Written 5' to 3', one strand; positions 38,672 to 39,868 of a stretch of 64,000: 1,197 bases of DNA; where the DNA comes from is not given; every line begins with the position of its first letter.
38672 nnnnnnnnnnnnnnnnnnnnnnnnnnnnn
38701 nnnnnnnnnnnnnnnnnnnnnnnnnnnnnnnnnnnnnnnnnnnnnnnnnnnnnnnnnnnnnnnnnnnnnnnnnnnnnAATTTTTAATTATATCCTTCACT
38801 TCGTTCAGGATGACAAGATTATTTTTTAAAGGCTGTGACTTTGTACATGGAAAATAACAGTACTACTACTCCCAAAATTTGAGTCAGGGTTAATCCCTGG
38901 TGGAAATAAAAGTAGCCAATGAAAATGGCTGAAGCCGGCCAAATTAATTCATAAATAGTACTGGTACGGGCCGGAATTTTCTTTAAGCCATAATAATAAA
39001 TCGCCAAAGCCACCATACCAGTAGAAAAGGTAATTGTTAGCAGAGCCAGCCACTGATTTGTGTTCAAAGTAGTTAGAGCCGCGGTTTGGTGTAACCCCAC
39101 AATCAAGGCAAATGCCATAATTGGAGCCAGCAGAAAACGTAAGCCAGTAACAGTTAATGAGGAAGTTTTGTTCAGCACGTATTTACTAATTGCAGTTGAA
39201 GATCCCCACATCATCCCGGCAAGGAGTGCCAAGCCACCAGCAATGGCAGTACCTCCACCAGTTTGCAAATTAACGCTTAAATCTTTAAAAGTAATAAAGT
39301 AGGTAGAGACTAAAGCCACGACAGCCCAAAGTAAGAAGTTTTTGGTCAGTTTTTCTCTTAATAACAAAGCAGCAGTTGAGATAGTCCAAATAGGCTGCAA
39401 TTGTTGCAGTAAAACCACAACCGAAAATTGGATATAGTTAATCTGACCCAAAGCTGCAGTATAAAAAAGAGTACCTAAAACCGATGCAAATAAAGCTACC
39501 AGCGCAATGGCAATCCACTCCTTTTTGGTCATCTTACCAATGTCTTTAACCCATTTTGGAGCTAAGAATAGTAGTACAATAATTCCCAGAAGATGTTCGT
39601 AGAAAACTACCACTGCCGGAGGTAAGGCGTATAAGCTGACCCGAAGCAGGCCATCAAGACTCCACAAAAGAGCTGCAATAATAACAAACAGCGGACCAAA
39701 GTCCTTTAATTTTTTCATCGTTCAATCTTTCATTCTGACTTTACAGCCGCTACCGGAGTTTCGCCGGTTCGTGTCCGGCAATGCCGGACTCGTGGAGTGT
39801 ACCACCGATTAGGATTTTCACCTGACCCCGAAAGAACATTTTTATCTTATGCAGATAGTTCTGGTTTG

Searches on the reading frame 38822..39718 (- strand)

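Call 59: search_protein_families(library=pfam, proteins=[window:38822-39718:-], max_evalue=0.001)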
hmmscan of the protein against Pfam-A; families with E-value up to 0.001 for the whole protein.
window:38822-39718:- (299 aa): 2 families
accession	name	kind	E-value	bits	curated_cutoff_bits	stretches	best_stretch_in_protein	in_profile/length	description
PF00892.27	EamA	-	4.6e-34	118.1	28.2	2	163-292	6-131/135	EamA-like transporter family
PF10660.14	MitoNEET_N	-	0.00057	20.3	23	0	54-88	22-56/64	Iron-containing outer mitochondrial membrane protein N-terminus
